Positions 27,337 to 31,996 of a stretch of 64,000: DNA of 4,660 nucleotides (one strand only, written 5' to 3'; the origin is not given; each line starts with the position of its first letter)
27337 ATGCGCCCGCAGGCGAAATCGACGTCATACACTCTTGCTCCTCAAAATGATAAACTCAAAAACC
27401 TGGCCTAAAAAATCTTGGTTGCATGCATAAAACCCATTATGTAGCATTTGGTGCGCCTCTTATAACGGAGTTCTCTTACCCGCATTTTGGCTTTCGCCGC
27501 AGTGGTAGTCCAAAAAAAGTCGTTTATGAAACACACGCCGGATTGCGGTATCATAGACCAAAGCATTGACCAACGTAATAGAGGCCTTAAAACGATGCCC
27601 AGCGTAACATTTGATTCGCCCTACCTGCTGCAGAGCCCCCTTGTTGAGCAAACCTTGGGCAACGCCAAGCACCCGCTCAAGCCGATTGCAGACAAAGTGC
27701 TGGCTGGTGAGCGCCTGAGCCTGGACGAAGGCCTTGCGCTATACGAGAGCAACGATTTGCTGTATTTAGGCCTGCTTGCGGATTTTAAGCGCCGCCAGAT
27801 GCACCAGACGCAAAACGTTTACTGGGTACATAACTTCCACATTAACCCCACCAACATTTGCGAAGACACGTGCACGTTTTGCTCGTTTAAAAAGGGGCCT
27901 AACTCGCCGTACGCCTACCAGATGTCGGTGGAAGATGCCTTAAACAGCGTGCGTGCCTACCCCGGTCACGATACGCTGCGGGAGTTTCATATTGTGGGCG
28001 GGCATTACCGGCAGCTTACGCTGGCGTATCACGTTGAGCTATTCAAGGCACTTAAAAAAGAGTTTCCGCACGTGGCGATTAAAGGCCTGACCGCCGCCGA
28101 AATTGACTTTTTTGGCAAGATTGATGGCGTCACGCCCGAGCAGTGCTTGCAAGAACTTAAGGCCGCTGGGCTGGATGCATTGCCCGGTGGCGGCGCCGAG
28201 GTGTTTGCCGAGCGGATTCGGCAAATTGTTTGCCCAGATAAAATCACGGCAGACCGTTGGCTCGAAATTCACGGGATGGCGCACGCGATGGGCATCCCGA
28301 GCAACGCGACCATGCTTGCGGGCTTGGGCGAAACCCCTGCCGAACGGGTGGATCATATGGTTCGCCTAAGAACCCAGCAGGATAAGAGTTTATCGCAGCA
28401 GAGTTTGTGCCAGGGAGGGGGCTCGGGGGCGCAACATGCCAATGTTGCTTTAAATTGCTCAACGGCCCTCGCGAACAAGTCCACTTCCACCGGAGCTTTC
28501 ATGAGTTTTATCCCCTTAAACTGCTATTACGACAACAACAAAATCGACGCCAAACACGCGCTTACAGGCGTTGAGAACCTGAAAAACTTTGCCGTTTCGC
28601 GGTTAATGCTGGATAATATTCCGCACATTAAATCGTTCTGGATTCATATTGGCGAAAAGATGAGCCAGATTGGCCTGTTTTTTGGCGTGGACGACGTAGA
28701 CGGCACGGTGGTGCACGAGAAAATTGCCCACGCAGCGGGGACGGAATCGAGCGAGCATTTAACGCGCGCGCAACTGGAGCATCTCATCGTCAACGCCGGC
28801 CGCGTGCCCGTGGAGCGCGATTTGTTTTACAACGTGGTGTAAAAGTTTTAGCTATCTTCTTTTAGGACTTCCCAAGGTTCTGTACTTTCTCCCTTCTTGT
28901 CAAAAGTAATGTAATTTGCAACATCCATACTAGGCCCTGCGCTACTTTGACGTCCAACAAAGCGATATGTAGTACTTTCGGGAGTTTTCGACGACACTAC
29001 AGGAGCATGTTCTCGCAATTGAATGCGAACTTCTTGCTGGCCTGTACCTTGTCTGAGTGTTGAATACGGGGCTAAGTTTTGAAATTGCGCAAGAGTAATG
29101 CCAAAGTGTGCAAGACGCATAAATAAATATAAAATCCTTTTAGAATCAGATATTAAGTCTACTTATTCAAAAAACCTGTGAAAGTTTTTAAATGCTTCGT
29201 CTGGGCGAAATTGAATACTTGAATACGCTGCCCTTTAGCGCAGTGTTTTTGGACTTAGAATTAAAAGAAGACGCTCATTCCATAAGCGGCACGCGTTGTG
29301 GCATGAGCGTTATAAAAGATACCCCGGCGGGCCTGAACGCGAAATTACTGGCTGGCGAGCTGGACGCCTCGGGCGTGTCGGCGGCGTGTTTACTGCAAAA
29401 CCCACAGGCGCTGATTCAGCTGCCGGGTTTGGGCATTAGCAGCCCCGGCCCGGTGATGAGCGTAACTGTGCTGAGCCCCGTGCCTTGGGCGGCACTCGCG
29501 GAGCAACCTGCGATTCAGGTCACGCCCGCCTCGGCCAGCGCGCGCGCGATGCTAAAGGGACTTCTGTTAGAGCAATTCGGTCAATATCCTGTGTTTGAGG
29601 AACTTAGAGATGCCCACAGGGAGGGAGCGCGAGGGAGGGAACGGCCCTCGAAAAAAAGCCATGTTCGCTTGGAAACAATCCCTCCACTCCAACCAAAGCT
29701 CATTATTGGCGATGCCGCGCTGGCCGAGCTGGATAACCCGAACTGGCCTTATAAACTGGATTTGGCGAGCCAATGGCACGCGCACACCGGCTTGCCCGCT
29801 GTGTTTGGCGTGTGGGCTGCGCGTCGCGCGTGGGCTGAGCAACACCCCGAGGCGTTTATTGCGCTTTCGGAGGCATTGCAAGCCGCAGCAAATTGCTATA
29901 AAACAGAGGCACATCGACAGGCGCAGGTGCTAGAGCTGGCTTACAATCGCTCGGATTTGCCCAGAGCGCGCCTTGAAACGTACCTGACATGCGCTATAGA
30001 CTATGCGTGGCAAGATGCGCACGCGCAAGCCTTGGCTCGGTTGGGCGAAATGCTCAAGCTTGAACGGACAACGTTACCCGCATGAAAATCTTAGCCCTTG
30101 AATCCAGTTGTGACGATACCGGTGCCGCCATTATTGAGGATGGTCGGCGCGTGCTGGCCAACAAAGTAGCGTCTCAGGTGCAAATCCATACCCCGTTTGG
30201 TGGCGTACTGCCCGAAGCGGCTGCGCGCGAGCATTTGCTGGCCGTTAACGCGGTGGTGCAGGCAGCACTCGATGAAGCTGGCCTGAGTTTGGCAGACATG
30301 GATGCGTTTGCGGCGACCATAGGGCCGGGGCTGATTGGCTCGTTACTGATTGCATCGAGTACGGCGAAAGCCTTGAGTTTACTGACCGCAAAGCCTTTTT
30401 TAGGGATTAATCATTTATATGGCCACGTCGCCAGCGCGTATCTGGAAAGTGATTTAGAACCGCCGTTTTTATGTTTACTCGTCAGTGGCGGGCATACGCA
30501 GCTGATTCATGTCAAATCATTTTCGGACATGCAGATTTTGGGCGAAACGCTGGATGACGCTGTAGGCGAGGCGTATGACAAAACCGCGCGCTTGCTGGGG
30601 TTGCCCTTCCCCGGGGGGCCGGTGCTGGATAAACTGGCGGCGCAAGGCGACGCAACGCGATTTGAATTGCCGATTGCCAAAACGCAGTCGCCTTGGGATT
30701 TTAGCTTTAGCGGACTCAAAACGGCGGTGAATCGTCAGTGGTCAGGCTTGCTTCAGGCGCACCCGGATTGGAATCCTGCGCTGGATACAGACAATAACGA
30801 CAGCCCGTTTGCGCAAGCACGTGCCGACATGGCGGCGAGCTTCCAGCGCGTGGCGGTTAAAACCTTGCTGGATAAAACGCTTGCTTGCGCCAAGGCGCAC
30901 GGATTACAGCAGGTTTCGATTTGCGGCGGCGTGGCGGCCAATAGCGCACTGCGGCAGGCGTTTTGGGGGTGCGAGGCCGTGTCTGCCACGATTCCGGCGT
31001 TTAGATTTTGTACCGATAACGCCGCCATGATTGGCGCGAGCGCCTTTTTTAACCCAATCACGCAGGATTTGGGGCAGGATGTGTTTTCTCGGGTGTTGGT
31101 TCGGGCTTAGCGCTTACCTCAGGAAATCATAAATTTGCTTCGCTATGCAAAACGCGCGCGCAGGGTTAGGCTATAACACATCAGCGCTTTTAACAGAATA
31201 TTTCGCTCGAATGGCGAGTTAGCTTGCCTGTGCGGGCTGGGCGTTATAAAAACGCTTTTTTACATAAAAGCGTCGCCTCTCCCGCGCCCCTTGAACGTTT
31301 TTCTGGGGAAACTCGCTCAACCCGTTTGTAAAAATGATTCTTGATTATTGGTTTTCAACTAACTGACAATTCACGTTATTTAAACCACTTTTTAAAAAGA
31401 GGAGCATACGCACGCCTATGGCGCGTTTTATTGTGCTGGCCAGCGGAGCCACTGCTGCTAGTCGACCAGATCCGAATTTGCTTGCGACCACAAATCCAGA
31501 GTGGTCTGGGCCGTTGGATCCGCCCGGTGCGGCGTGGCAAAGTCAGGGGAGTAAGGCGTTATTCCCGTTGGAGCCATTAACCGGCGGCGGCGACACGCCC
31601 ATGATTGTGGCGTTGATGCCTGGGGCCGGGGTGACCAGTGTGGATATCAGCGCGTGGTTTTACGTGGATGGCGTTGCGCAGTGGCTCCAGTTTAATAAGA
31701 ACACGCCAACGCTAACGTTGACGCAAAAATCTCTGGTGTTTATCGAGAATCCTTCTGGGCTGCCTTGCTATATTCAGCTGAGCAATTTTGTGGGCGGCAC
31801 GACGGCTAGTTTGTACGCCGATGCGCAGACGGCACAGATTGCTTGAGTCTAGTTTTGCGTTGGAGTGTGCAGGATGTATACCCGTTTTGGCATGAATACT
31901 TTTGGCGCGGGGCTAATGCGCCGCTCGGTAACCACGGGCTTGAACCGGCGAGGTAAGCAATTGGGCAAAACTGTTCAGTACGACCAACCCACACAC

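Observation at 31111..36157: Five-kb phage-derived block between tsaD and an SBP gene: LamG-lectin gene cluster plus a lysis-like cassette with no other prophage parts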

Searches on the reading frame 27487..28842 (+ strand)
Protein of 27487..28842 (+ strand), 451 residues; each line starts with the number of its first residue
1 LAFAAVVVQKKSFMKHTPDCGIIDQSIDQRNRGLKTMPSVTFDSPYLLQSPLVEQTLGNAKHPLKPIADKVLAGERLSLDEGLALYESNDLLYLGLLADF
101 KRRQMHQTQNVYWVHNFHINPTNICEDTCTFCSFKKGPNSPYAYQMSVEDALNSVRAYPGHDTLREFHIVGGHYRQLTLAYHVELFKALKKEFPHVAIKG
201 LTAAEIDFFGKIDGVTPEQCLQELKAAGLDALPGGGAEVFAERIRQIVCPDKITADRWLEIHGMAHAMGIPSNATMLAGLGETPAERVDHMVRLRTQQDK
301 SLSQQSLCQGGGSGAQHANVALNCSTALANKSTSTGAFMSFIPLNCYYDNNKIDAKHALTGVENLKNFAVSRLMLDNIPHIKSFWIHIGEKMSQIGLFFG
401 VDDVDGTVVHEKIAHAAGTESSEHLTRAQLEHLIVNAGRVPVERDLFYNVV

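Call 12: search_protein_families(library=pfam, proteins=[window:27487-28842:+], max_evalue=0.00001)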
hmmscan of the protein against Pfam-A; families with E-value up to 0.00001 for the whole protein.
window:27487-28842:+ (451 aa): 2 families
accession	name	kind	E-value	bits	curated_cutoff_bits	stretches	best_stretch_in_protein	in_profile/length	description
PF04055.27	Radical_SAM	-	2.6e-19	70.5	29.5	1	119-291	1-163/166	Radical SAM superfamily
PF19288.4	CofH_C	-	7.4e-13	48.9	27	1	337-449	3-117/125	CofH/MqnC C-terminal region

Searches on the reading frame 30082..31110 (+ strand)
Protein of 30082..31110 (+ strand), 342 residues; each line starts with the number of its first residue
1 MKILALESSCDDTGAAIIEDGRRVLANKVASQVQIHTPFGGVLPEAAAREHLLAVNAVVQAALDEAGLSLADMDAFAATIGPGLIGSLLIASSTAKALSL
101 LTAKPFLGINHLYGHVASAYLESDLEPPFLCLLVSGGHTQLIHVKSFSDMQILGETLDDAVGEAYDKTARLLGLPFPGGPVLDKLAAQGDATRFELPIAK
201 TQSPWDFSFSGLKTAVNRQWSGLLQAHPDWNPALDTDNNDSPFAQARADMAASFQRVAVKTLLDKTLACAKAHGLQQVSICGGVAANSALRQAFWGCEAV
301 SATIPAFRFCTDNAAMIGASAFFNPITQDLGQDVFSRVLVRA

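Call 7: find_encoding_contigs(protein=window:30082-31110:+, flank=10000, max_places=6)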
Protein window:30082-31110:+ (342 aa): 1 contig read that carries it; 1 place shown.
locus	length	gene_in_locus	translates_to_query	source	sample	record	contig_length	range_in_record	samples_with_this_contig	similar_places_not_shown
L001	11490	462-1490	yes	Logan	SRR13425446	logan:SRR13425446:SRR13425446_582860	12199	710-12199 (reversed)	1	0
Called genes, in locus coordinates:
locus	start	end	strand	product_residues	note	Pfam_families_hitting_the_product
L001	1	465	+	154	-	?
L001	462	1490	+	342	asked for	PF02543:Carbam_trans_N (faint), PF00814:TsaD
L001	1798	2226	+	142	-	-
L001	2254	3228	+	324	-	-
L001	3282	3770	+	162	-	-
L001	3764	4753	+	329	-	PF09206:ArabFuran-catal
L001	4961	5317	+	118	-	-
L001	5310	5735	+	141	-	PF08291:Peptidase_M15_3, PF05951:Peptidase_M15_2 (weak)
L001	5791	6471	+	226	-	PF02230:Abhydrolase_2 (faint)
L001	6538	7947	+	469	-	PF01547:SBP_bac_1, PF13416:SBP_bac_8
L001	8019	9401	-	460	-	-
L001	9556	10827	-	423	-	PF00089:Trypsin, PF13365:Trypsin_2, PF00595:PDZ (faint), PF13180:PDZ_2, PF17820:PDZ_6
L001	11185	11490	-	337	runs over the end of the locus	?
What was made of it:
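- Checked: An independent gene call on a Logan contig of the same sample agrees (call 7).
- The same junctions occur in a second assembly of the sample (12-kb Logan contig L001, call 7).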

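Call 23: find_related_loci(query=window:30082-31110:+, collection=genome_contigs, flank=8000)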
Query window:30082-31110:+ (342 aa) in genome_contigs; peptide patterns used: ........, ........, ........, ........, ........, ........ (x = any residue, [..] = any of these).
284 stretches matched a pattern; 25 encode a relative of the query (tblastn E <= 1e-3); 25 distinct loci.
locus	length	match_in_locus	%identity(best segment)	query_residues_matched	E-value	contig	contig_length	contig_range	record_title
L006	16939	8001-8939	45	3-324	1e-77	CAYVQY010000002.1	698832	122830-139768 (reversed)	MAG TPA_asm: uncultured Brevifollis sp. isolate SRP329715_co2_144 genome assembly, contig: NODE_2_length_698832_cov_18.2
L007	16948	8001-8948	44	1-317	1e-74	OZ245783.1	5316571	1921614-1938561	MAG: Hyphomicrobiales bacterium isolate 96678fd3-d745-40c6-9c3a-2441808db83d genome assembly, chromosome: 1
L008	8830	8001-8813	43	3-290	2e-65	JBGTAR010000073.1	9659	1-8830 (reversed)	MAG: Terrimicrobiaceae bacterium isolate JTS-AC78 k141_3611791, whole genome shotgun sequence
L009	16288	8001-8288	34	1-112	5e-11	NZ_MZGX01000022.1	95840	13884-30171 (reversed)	Ruminiclostridium hungatei strain DSM 14427 CLHUN_contig000022, whole genome shotgun sequence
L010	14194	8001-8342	30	1-130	3e-10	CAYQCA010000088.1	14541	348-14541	MAG TPA_asm: uncultured Clostridium sp. isolate binchicken_co158_149 genome assembly, contig: NODE_3607_length_14541_cov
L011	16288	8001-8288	34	1-112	4e-10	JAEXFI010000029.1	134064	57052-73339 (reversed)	MAG: Bacillota bacterium isolate OH_HBB_241 k127_1077320, whole genome shotgun sequence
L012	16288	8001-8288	33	1-112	8e-10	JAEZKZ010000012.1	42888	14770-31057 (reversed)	MAG: Bacillota bacterium isolate OH_CDB_54 k127_991621, whole genome shotgun sequence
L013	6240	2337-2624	33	1-112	7e-10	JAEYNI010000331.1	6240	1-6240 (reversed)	MAG: Bacillota bacterium isolate OH_CBB_105 k127_141884, whole genome shotgun sequence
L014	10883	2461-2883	31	1-162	7e-10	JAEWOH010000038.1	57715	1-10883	MAG: Bacillota bacterium isolate OH_SBlB_54 k127_576325, whole genome shotgun sequence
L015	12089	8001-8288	33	1-112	8e-10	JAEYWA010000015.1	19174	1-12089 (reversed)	MAG: Bacillota bacterium isolate OH_CBlB_248 k127_3026489, whole genome shotgun sequence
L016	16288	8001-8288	32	1-112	1e-9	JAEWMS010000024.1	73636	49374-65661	MAG: Bacillota bacterium isolate OH_PDB_143 k127_602618, whole genome shotgun sequence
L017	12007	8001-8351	31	1-134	3e-9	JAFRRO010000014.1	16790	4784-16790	MAG: Clostridia bacterium isolate RGIG2736 Goat_Omasum-4__c112079, whole genome shotgun sequence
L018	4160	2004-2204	42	46-112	1e-8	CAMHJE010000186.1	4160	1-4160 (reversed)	MAG: uncultured Clostridia bacterium isolate SRR11784285_bin.52_metaWRAP_v1.3_MAG genome assembly, contig: ERZ12202772.1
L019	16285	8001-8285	36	1-112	2e-8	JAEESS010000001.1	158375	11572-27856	MAG: Bacillota bacterium isolate Tb.RUG.388 NODE_183_length_158375_cov_4.660211, whole genome shotgun sequence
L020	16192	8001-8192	41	49-112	1e-7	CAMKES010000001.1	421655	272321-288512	MAG: uncultured Clostridia bacterium isolate SRR12081303_bin.1_metaWRAP_v1.3_MAG genome assembly, contig: ERZ12289767.4,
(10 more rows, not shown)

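Call 25: find_homologous_proteins(query=window:30082-31110:+, max_evalue=1e-60)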
Query window:30082-31110:+ (342 aa): 7312 proteins with E <= 1e-60 among 8000 candidates; the best 120 are listed.
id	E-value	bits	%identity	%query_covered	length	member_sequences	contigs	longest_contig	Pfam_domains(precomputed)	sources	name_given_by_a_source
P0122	5.5e-222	754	100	100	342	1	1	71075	PF02543.22,PF00814.32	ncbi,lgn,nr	ncbi:MAG: tRNA (adenosine(37)-N6)-threonylcarbamoyltransferase complex transferase subunit TsaD [Vam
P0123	4.0e-141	488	68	99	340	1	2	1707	PF02543.22,PF00814.32,PF22521.3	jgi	-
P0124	1.8e-140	486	68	99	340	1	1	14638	PF02543.22,PF00814.32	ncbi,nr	ncbi:MAG: tRNA (adenosine(37)-N6)-threonylcarbamoyltransferase complex transferase subunit TsaD [Vam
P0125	5.7e-139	481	67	99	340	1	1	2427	PF02543.22,PF00814.32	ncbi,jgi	jgi:N6-L-threonylcarbamoyladenine synthase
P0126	5.1e-126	439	62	99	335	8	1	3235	PF02543.22,PF00814.32,PF22521.3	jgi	jgi:N6-L-threonylcarbamoyladenine synthase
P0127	5.3e-126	439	62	99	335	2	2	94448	PF02543.22,PF00814.32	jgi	jgi:N6-L-threonylcarbamoyladenine synthase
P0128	1.0e-125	438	59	98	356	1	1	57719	PF02543.22,PF00814.32,PF22521.3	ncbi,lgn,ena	-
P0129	1.4e-125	437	61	98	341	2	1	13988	PF02543.22,PF00814.32,PF22521.3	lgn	-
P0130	1.5e-125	437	60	98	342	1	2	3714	PF02543.22,PF00814.32,PF22521.3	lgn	-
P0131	1.6e-125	437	60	99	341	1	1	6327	PF02543.22,PF00814.32,PF22521.3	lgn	-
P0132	1.9e-125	437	62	99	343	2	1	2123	PF02543.22,PF00814.32,PF22521.3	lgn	-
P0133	3.3e-125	436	59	98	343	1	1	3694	PF02543.22,PF00814.32,PF22521.3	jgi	-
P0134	4.6e-125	436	60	99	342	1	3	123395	PF02543.22,PF00814.32,PF22521.3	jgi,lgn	jgi:N6-L-threonylcarbamoyladenine synthase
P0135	6.4e-125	435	62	98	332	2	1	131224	PF02543.22,PF00814.32,PF22521.3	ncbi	-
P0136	8.7e-125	435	61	99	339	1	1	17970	PF02543.22,PF00814.32,PF22521.3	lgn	-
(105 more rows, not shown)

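Call 26: find_encoding_contigs(protein=P0124, flank=10000, max_places=2)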
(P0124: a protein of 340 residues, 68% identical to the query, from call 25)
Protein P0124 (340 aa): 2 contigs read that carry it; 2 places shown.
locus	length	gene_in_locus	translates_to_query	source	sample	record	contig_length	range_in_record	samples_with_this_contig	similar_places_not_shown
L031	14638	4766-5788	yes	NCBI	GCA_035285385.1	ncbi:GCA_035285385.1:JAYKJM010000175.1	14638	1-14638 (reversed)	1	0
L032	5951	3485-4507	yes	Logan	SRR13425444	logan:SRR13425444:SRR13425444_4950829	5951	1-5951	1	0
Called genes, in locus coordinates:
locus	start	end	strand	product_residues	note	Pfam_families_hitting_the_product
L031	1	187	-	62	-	?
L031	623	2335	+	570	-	PF01520:Amidase_3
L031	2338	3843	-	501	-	PF01565:FAD_binding_4, PF02913:FAD-oxidase_C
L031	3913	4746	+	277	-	PF02621:VitK2_biosynth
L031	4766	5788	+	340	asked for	PF00814:TsaD, PF02543:Carbam_trans_N (weak)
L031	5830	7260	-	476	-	PF00990:GGDEF (weak), PF00072:Response_reg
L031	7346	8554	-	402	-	PF00512:HisKA, PF02518:HATPase_c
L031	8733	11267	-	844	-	PF02518:HATPase_c, PF00204:DNA_gyraseB, PF01751:Toprim, PF00986:DNA_gyraseB_C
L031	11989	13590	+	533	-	PF03853:YjeF_N, PF01256:Carb_kinase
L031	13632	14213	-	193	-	-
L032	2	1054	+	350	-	?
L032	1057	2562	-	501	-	PF01565:FAD_binding_4, PF02913:FAD-oxidase_C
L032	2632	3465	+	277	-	PF02621:VitK2_biosynth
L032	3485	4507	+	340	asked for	PF00814:TsaD, PF02543:Carbam_trans_N (weak)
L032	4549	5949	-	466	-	?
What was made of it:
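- On Cryptic prophage / phage-genome remnant: The nearest relative (TsaD 68% identical) has mqnA-tsaD without the block, but also without the SBP gene (call 26).
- The nearest relative has mqnA-tsaD but no block (call 26). No close relative exists to show an empty site: the closest TsaD is 68% identical and has different downstream genes (call 26). The block is absent from the nearest relative (call 26).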

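Call 27: find_encoding_contigs(protein=P0127, flank=10000, max_places=2)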
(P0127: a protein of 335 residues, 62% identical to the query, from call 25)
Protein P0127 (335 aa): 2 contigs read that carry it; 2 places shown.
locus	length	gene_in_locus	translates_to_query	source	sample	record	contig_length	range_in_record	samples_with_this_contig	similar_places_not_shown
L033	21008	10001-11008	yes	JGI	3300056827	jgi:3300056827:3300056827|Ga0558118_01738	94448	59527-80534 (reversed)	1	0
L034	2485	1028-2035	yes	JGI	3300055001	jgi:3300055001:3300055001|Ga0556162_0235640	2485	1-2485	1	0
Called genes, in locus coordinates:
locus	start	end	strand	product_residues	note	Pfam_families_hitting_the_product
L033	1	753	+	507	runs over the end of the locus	PF13552:DUF4127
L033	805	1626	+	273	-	PF22435:MRM3-like_sub_bind, PF00588:SpoU_methylase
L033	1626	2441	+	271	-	PF00902:TatC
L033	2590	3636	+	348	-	PF01209:Ubie_methyltran (weak), PF05175:MTS (faint), PF13489:Methyltransf_23, PF00891:Methyltransf_2, PF13847:Methyltransf_31, PF08241:Methyltransf_11, PF08242:Methyltransf_12, PF13649:Methyltransf_25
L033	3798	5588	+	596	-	PF13174:TPR_6 (faint), PF14559:TPR_19 (faint), PF07719:TPR_2 (faint), PF13181:TPR_8 (faint), PF13428:TPR_14 (faint), PF00515:TPR_1 (faint)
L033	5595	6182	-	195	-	-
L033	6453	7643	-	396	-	PF00465:Fe-ADH (weak), PF13685:Fe-ADH_2, PF01761:DHQ_synthase, PF24621:DHQS_C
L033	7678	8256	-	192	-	PF13238:AAA_18 (weak), PF01202:SKI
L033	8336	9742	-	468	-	-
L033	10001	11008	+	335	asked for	PF02543:Carbam_trans_N (faint), PF00814:TsaD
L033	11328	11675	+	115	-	PF01022:HTH_5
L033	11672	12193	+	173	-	PF00581:Rhodanese, PF11127:YgaP-like_TM (weak)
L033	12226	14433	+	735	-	PF07992:Pyr_redox_2, PF13738:Pyr_redox_3 (faint), PF00070:Pyr_redox, PF02852:Pyr_redox_dim, PF00581:Rhodanese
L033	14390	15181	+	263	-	PF00293:NUDIX, PF14815:NUDIX_4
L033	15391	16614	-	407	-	-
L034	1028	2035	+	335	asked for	PF02543:Carbam_trans_N (faint), PF00814:TsaD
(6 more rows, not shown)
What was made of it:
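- Tried and rejected: The planned synteny test therefore had to rely on protein hits plus contig look-ups (calls 25-27).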

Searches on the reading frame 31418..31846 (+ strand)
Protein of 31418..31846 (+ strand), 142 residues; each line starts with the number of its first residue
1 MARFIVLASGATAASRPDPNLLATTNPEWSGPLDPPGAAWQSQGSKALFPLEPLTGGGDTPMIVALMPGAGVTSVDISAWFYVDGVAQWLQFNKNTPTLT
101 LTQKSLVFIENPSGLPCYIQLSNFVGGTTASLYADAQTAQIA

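Call 3: search_protein_families(library=pfam, proteins=[window:31418-31846:+], max_evalue=1)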
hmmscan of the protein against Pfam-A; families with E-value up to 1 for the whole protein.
window:31418-31846:+ (142 aa): 0 families

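Call 4: search_protein_families(library=phrogs, proteins=[window:31418-31846:+], max_evalue=1)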
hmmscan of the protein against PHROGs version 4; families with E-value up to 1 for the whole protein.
window:31418-31846:+ (142 aa): 0 families

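Call 53: search_protein_families(library=ncbifam, proteins=[window:31418-31846:+], max_evalue=0.1)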
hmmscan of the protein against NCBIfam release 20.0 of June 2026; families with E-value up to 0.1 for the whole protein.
window:31418-31846:+ (142 aa): 0 families
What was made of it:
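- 31418..31846 (+): O1, 142 aa, small virion or fibre-associated protein of unknown role. No Pfam, PHROG or NCBIfam hit (calls 3, 4, 53).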

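Call 54: search_protein_families(library=padloc, proteins=[window:31418-31846:+], max_evalue=0.1)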
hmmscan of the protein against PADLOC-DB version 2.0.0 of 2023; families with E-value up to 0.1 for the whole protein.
window:31418-31846:+ (142 aa): 0 families

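Call 67: find_related_loci(query=A4, collection=metagenome_contigs, flank=10000)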
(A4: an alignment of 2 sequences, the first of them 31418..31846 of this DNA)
Query A4 (142 aa) in metagenome_contigs; peptide patterns used: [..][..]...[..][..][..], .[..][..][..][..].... (x = any residue, [..] = any of these).
350 stretches matched a pattern; 2 encode a relative of the query (tblastn E <= 1e-3); 2 distinct loci.
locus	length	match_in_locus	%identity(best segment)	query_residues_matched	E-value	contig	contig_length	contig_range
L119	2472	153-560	30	1-135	8e-13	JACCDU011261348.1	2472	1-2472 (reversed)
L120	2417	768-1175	30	1-135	7e-13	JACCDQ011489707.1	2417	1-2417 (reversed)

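Call 68: find_related_loci(query=A4, collection=viral_contigs, flank=10000)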
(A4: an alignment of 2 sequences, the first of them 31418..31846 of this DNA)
Query A4 (142 aa) in viral_contigs; peptide patterns used: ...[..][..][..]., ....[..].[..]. (x = any residue, [..] = any of these).
74 stretches matched a pattern, but none encodes a relative of the query by tblastn (E <= 1e-3).

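Call 86: search_solved_structures(query=window:31418-31846:+, max_evalue=5)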
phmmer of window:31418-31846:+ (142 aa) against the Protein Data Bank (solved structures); distinct sequences matched with E-value up to 5: 2.
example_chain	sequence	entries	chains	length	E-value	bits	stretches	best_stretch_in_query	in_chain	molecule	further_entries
2vtu_J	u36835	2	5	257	0.16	15.2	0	66-99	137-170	MS2 COAT PROTEIN | COAT PROTEIN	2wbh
9oh5_A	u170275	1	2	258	0.2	14.9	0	66-99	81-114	MS2 CPM58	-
